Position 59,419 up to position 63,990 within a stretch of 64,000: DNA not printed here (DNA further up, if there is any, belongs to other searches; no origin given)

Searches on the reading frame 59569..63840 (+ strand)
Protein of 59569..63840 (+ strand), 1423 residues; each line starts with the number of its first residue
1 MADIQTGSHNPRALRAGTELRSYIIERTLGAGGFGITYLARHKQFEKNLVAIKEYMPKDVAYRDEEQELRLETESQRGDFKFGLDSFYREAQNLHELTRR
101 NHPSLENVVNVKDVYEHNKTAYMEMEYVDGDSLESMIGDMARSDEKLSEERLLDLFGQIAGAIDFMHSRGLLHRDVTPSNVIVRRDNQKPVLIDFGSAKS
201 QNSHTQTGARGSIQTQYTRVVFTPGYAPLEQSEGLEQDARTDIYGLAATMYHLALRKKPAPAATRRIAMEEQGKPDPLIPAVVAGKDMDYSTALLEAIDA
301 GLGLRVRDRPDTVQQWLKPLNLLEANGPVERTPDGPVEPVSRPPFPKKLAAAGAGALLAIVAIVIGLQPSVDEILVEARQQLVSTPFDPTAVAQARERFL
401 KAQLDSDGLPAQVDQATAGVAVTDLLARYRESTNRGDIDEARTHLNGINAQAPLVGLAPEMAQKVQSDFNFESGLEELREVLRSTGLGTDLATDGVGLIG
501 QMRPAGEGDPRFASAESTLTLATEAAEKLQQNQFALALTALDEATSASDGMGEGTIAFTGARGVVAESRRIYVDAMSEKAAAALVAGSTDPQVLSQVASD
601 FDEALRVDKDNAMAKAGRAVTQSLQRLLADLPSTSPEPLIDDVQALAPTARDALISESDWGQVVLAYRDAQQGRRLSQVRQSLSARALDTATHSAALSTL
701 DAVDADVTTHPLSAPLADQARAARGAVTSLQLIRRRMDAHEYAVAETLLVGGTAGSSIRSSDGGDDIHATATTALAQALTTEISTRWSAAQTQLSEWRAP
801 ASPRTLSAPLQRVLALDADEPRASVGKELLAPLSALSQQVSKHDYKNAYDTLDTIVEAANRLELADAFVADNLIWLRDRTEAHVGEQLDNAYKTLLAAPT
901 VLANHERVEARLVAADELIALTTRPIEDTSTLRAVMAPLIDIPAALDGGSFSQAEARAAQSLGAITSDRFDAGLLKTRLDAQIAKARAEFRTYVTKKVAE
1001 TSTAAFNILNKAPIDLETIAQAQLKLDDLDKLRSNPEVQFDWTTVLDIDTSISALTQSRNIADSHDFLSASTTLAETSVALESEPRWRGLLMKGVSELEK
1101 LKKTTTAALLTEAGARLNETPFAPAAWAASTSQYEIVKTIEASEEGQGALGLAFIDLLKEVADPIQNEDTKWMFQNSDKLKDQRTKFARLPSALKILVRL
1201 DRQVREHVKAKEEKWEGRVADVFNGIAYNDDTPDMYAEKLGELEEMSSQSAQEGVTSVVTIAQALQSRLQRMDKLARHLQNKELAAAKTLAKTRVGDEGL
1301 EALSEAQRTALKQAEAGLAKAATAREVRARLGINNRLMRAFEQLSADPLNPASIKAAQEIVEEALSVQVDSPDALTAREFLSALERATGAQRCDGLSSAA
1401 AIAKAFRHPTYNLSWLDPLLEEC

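Call 6: search_protein_families(library=pfam, proteins=[window:59569-63840:+], max_evalue=0.01)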
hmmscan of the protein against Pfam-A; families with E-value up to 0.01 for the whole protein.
window:59569-63840:+ (1423 aa): 5 families
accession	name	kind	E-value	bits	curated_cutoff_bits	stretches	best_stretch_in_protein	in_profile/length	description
PF00069.31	Pkinase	-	2.4e-30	106.2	31.7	1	23-270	1-207/263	Protein kinase domain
PF07714.23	PK_Tyr_Ser-Thr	-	3.9e-15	56.3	23.1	1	84-258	45-203/258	Protein tyrosine and serine/threonine kinase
PF06293.20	Kdo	-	1.2e-07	31.8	21.3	1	80-202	51-173/207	Lipopolysaccharide kinase (Kdo/WaaP) family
PF17667.7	Pkinase_fungal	-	0.00068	18.9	24.1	1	152-213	288-354/387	Fungal protein kinase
PF01636.29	APH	-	0.0057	16.9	23.2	1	167-199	166-198/239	Phosphotransferase enzyme family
